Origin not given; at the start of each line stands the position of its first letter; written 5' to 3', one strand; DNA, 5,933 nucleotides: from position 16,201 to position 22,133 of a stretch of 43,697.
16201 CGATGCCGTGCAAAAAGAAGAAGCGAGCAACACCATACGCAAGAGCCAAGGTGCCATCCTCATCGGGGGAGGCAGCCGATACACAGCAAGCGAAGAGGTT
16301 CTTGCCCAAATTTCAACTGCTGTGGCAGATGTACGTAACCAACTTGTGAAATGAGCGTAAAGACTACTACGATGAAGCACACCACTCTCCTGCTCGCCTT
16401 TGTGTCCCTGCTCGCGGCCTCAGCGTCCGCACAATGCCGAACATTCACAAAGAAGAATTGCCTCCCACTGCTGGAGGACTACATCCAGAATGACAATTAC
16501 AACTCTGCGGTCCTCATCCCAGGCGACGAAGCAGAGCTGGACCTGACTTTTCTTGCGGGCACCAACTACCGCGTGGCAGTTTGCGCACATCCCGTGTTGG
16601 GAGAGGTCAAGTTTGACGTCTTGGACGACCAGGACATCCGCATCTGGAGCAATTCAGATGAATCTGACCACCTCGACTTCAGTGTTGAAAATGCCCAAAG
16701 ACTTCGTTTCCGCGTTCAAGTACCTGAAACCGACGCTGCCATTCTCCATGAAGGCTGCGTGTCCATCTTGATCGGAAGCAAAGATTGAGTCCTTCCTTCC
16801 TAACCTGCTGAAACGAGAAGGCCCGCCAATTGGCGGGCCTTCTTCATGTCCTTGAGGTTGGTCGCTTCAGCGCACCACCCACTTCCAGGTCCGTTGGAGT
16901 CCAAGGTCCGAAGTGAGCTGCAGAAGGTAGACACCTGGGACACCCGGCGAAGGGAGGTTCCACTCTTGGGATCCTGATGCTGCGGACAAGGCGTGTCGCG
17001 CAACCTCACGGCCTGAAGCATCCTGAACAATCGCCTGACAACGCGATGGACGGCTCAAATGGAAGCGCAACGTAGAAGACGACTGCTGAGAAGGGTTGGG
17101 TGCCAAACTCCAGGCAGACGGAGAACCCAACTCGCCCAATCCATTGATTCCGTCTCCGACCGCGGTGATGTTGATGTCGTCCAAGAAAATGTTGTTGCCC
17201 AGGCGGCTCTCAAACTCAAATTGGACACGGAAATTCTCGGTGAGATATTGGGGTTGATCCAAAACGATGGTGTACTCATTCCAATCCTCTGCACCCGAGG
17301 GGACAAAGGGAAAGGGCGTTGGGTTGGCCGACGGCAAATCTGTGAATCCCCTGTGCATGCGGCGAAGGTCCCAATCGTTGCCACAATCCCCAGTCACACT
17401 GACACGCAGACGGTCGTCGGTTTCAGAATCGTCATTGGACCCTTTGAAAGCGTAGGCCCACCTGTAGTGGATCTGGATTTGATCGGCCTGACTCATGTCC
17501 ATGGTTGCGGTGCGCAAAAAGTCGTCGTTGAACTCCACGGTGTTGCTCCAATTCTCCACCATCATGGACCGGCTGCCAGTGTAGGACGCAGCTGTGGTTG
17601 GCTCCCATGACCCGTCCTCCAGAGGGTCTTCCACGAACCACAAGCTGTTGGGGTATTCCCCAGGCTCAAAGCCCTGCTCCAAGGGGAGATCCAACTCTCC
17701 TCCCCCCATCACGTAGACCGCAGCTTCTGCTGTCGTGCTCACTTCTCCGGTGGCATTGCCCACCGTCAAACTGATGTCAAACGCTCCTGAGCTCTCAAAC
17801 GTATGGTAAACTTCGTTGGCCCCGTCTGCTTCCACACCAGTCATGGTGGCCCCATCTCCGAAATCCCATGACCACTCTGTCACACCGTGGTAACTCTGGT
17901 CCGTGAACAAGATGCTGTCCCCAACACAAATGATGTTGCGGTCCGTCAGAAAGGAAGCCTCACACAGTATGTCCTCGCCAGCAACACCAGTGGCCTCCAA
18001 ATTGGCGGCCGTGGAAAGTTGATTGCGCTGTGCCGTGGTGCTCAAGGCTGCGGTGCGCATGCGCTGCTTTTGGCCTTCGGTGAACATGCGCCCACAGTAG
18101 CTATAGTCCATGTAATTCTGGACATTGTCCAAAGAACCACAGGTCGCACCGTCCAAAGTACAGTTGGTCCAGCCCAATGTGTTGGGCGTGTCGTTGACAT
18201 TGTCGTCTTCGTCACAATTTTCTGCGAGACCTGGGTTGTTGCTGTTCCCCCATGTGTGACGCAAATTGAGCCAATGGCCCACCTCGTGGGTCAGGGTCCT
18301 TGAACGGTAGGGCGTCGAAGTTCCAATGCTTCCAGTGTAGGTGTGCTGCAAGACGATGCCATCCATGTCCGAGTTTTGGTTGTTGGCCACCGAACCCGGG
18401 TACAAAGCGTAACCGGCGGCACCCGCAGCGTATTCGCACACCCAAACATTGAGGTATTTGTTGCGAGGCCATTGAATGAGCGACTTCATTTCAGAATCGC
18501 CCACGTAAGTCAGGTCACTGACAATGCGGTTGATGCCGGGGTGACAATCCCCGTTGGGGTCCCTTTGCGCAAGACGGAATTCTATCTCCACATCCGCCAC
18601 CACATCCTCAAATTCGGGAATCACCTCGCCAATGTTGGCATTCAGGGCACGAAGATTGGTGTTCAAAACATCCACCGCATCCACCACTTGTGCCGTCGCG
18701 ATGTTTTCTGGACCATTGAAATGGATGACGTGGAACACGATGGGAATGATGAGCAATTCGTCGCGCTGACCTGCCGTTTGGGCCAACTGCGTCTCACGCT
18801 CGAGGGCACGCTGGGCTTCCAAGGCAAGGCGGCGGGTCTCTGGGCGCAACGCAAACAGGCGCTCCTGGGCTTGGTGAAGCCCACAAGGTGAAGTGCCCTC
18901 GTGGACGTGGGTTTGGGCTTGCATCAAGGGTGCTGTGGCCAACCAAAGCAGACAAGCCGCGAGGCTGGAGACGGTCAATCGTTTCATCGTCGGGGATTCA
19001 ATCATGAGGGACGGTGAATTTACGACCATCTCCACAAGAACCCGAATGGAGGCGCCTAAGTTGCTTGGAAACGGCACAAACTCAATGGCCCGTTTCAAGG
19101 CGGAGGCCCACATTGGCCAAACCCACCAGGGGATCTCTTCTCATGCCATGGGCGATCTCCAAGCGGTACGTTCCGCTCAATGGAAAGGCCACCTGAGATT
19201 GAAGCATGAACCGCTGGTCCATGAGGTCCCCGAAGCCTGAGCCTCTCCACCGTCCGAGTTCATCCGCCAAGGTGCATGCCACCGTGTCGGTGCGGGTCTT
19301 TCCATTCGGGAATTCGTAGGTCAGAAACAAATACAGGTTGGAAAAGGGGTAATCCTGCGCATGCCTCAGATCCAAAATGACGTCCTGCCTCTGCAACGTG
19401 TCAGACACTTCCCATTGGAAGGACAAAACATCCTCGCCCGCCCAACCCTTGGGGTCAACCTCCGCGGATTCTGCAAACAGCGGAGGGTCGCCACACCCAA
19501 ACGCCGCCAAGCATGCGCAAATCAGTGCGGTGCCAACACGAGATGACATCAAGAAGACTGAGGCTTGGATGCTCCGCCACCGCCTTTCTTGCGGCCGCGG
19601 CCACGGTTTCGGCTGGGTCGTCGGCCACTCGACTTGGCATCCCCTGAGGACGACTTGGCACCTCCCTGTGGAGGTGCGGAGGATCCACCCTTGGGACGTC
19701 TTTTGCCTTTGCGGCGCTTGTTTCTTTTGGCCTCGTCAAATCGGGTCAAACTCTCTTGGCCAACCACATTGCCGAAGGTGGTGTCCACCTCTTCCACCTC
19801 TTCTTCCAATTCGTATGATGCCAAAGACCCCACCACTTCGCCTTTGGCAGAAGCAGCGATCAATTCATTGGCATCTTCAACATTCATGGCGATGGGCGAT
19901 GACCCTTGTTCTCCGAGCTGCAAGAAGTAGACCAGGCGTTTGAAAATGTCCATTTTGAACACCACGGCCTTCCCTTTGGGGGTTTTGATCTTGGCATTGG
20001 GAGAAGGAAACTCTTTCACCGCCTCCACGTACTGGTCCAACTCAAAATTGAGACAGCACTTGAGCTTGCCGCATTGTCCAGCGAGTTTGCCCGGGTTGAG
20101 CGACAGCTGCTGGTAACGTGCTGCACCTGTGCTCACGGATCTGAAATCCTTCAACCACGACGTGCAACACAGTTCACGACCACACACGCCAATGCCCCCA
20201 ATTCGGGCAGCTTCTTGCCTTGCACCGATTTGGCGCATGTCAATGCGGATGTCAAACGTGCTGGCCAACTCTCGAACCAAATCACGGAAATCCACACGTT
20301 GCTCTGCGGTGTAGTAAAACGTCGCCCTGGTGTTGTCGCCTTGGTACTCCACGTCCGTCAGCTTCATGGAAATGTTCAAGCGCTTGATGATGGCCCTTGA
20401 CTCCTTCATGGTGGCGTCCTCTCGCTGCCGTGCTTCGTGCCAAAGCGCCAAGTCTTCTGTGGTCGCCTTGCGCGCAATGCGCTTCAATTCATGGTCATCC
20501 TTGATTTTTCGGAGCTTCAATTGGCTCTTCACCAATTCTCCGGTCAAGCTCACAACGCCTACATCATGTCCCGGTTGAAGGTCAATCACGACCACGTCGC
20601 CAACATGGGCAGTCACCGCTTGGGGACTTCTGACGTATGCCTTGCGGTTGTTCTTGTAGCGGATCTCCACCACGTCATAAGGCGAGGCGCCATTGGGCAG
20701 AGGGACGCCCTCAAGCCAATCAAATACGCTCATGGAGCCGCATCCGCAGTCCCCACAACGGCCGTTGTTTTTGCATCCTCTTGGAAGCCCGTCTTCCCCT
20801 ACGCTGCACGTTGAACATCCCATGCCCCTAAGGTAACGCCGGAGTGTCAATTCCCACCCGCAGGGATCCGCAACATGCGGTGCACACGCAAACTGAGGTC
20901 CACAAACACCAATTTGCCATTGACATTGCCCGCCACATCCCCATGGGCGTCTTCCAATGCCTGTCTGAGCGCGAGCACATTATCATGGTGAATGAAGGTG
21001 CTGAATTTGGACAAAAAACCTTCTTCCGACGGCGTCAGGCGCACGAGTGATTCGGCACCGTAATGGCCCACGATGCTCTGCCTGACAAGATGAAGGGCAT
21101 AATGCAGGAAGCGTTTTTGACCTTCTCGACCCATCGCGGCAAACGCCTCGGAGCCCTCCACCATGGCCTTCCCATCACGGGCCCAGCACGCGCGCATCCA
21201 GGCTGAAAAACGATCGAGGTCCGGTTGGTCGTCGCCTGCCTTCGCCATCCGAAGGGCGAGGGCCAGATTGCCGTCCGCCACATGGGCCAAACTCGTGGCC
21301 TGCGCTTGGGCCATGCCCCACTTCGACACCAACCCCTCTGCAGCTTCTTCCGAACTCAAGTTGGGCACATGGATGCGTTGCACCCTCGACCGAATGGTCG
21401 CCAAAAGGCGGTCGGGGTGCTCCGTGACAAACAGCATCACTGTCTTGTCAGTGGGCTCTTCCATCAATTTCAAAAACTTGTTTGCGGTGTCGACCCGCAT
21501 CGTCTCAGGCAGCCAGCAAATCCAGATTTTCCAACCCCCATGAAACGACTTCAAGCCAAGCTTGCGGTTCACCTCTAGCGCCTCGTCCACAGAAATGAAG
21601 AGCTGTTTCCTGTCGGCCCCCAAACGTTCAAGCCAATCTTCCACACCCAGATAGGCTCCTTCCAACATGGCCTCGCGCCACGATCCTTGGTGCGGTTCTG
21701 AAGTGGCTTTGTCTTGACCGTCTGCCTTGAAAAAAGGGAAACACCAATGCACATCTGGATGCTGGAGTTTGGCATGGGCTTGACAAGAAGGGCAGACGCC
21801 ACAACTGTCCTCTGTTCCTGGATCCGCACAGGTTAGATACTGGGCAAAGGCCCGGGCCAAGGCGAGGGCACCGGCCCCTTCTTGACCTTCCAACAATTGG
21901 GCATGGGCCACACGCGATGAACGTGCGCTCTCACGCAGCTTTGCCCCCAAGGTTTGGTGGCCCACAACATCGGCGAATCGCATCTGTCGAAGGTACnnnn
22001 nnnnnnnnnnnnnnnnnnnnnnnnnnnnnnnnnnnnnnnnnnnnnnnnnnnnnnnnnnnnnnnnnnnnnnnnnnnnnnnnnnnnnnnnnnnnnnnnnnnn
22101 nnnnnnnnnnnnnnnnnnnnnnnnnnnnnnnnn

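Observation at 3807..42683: A -7-type octamer TAnnTT[T/C/A]G ends 4-6 nt before many start codons, suggesting pervasive leaderless expression or an unrecognised initiation signal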

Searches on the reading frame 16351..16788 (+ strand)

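Call 8: search_protein_families(library=pfam, proteins=[window:16351-16788:+])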
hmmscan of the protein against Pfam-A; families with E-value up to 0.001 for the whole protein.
window:16351-16788:+ (145 aa): 1 family
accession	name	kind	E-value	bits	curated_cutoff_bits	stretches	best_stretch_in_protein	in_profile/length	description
PF11701.14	UNC45-central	-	0.00045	20.6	25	1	9-51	97-140/154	Myosin-binding striated muscle assembly central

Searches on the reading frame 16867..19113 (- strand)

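Call 8: search_protein_families(library=pfam, proteins=[window:16867-19113:-])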
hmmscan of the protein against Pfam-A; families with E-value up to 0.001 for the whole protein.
window:16867-19113:- (748 aa): 3 families
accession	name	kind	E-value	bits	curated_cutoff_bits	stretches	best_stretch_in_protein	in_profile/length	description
PF05572.19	Peptidase_M43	-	3.2e-21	76.3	23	1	214-354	11-149/152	Pregnancy-associated plasma protein-A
PF18911.6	PKD_4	-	2.5e-11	43.9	27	1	391-466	10-83/85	PKD domain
PF00801.26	PKD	-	1.9e-09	37.8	23.5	1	397-465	13-79/80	PKD domain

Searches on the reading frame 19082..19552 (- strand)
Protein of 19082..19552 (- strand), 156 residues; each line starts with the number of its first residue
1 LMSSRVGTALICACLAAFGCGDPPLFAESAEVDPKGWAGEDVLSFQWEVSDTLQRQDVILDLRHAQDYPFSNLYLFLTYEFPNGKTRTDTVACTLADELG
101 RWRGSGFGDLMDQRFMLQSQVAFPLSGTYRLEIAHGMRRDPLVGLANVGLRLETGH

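Call 8: search_protein_families(library=pfam, proteins=[window:19082-19552:-])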
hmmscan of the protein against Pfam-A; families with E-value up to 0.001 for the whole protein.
window:19082-19552:- (156 aa): 1 family
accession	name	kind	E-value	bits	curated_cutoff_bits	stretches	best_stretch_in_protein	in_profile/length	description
PF14109.11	GldH_lipo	-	2.6e-37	128.9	27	1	27-152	4-129/129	GldH lipoprotein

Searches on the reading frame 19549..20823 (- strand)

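Call 8: search_protein_families(library=pfam, proteins=[window:19549-20823:-])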
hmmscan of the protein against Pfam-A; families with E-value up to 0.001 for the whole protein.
window:19549-20823:- (424 aa): 1 family
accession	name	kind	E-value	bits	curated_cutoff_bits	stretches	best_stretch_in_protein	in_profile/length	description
PF04468.17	PSP1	-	4.1e-31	107.6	27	1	114-199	1-86/86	PSP1 C-terminal conserved region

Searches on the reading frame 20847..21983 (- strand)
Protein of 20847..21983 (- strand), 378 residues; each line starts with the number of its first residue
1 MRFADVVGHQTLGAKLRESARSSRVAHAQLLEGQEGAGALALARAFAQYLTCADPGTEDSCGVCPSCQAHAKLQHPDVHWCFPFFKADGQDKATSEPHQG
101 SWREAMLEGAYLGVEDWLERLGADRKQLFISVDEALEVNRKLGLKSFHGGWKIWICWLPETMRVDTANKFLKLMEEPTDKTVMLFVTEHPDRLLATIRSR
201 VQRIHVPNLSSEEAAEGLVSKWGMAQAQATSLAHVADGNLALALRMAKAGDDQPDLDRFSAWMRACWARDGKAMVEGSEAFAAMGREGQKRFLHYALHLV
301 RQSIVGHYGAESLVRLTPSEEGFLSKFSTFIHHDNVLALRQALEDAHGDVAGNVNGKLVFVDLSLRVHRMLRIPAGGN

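Call 8: search_protein_families(library=pfam, proteins=[window:20847-21983:-])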
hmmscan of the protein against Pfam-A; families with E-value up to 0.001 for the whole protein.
window:20847-21983:- (378 aa): 1 family
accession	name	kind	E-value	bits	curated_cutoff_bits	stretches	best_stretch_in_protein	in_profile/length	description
PF13177.12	DNA_pol3_delta2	-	1.3e-37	129.7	27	1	10-209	3-160/161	DNA polymerase III, delta subunit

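Call 10: find_homologous_proteins(query=window:20847-21983:-, max_evalue=1e-20)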
Query window:20847-21983:- (378 aa): 455 proteins with E <= 1e-20 among 8000 candidates; the best 120 are listed.
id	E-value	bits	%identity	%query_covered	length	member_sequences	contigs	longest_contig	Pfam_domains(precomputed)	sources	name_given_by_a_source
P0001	9.2e-252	853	99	100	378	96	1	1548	PF13177.13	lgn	-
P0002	1.1e-221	754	86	99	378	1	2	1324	PF13177.13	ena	-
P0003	1.4e-221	753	86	99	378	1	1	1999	PF13177.13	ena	-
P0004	1.6e-221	753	86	99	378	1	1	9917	PF13177.13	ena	-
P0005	1.9e-221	753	86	99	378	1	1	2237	PF13177.13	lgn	-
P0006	3.5e-221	752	86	99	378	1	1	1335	PF13177.13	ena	-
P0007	9.1e-221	751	86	99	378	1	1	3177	PF13177.13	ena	-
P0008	1.4e-220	750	86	99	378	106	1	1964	PF13177.13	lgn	-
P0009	1.7e-220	750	86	99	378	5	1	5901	PF13177.13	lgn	-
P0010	2.3e-220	749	86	99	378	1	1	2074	PF13177.13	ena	-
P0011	1.2e-219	747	86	99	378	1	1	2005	PF13177.13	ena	-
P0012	7.1e-219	745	85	99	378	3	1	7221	PF13177.13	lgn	-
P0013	7.1e-219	745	85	99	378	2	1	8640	PF13177.13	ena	-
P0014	1.2e-218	744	85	99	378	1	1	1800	PF13177.13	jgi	-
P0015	1.4e-218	744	84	99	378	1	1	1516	PF13177.13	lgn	-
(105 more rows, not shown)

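Call 19: find_related_loci(query=A1, collection=genome_contigs, flank=10000)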
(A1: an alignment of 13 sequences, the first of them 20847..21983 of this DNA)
Query A1 (378 aa) in genome_contigs; peptide patterns used: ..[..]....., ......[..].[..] (x = any residue, [..] = any of these).
225 stretches matched a pattern; 75 encode a relative of the query (tblastn E <= 1e-3); 74 distinct loci.
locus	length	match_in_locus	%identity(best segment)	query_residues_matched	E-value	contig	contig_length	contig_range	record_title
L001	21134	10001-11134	99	1-378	0e+0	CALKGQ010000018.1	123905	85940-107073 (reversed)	MAG: uncultured Flavobacteriales bacterium isolate S4_Bin_METABAT__181_1 genome assembly, contig: c_000002525947, whole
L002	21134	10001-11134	95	1-378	0e+0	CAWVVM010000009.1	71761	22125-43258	MAG TPA_asm: uncultured Flavobacteriales bacterium isolate ERR3589591_binner12_50 genome assembly, contig: ERZ7463110.19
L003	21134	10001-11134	86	1-378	0e+0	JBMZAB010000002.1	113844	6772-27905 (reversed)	MAG: Flavobacteriales bacterium isolate ME_XS_2206_bin_58 ME_XS_2206_bin_58_1, whole genome shotgun sequence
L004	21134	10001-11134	86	1-378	0e+0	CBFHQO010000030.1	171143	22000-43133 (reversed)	MAG: uncultured Flavobacteriales bacterium isolate AGTU_57_bin_33_orig genome assembly, contig: AGTU_57_bin_33_orig_AGTU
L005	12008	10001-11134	85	1-378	0e+0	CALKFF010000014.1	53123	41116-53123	MAG: uncultured Flavobacteriales bacterium isolate S4_Bin_METABAT__158_1 genome assembly, contig: c_000001575732, whole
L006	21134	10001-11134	85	1-378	0e+0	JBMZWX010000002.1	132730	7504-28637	MAG: Flavobacteriales bacterium isolate ME_XS_2302_4_bin_87 ME_XS_2302_4_bin_87_1, whole genome shotgun sequence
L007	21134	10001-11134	85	1-378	0e+0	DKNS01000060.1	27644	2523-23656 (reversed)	MAG TPA_asm: Flavobacteriales bacterium UBA7382 UBA7382_contig_54226, whole genome shotgun sequence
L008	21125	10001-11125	85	1-375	0e+0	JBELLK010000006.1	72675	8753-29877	MAG: Flavobacteriales bacterium isolate REMEI166_ass_metaspades_bin.9 NODE_337_length_72675_cov_9.519774, whole genome s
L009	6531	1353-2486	85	1-378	0e+0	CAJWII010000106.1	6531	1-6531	MAG TPA_asm: uncultured Flavobacteriales bacterium isolate ERR315863_bin.45_MetaBAT_v2.12.1_MAG genome assembly, contig:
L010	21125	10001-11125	84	1-375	0e+0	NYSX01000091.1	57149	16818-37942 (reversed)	MAG: Flavobacteriales bacterium isolate CPC84 MHASMcontig_992113, whole genome shotgun sequence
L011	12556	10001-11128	84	1-376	0e+0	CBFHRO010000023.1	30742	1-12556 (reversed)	MAG: uncultured Flavobacteriales bacterium isolate AGTU_72_bin_23_indstr genome assembly, contig: AGTU_72_bin_23_indstr_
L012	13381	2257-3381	83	1-375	0e+0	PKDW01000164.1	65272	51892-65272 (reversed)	MAG: Flavobacteriales bacterium isolate Bacter6 c_000000000053, whole genome shotgun sequence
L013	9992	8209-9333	83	1-375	0e+0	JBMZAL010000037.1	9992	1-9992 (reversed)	MAG: Flavobacteriales bacterium isolate ME_XS_2206_bin_42 ME_XS_2206_bin_42_36, whole genome shotgun sequence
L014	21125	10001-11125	82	1-375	0e+0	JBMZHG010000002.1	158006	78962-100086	MAG: Flavobacteriales bacterium isolate ME_XS_2301_5_bin35 ME_XS_2301_5_bin35_1, whole genome shotgun sequence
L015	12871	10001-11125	79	1-375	0e+0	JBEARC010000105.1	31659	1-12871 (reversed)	MAG: Bacteroidota bacterium isolate muddycreek_2019_sw_WHONDRS-S19S_0082_B_bin.98 scaffold_603030, whole genome shotgun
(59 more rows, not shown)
